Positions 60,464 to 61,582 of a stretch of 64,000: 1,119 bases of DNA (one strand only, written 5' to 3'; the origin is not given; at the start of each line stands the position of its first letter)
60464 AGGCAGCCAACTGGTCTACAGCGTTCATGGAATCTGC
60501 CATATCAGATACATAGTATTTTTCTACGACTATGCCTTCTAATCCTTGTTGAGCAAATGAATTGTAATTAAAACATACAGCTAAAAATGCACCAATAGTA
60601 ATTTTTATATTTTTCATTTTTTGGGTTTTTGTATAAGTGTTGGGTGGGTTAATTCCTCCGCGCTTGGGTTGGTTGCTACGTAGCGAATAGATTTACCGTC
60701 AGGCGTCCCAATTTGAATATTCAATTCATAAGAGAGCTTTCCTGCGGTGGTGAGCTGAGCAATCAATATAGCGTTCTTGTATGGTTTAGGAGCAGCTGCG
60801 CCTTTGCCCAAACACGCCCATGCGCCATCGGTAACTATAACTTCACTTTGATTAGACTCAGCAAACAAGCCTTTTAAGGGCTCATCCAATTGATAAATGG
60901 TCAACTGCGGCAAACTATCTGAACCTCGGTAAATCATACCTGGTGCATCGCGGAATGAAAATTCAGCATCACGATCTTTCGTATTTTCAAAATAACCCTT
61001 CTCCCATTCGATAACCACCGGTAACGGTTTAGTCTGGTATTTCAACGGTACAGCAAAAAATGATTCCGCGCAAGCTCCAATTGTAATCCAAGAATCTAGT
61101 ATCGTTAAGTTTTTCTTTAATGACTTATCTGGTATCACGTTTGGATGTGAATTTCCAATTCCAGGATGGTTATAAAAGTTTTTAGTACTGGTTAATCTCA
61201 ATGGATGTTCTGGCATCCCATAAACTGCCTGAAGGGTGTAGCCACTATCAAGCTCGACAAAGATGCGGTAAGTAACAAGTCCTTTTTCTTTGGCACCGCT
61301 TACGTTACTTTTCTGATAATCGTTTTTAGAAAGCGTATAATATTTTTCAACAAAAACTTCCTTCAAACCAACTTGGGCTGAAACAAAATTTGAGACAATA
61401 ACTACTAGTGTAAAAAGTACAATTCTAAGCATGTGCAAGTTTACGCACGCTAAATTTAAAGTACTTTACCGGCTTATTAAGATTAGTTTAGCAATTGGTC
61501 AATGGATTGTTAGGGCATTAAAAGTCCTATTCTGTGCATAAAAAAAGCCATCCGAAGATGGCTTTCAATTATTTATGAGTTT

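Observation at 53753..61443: Six translationally coupled genes pair a SusD-less TonB-dependent receptor with three T9SS-type secreted paralogues, a Fib_succ lipoprotein and a small OM barrel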

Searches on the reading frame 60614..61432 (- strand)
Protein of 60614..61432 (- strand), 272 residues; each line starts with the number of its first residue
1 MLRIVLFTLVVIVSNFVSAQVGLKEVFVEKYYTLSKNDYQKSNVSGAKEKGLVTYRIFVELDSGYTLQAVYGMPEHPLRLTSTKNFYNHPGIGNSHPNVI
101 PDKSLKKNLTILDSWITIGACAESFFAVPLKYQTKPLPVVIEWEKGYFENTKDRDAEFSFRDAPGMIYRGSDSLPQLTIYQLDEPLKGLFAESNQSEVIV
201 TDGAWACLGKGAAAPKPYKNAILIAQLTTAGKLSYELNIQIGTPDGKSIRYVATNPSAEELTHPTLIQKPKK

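Call 3: search_protein_families(library=pfam, proteins=[window:60614-61432:-], max_evalue=0.01)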
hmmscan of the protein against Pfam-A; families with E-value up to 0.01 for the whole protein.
window:60614-61432:- (272 aa): 0 families

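Call 4: search_protein_families(library=ncbifam, proteins=[window:60614-61432:-], max_evalue=0.01)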
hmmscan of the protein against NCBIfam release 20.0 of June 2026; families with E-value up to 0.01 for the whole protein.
window:60614-61432:- (272 aa): 0 families
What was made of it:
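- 60614..61432 (-): V1: 272-aa VEKYY-domain protein with a signal peptide. It has no T9SS sorting domain and no lipobox, and ends in a short basic tail. No Pfam or NCBIfam hit (calls 3, 4).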

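Call 28: search_protein_families(library=padloc, proteins=[window:60614-61432:-], max_evalue=0.01)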
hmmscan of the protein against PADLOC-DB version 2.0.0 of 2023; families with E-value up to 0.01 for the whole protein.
window:60614-61432:- (272 aa): 0 families
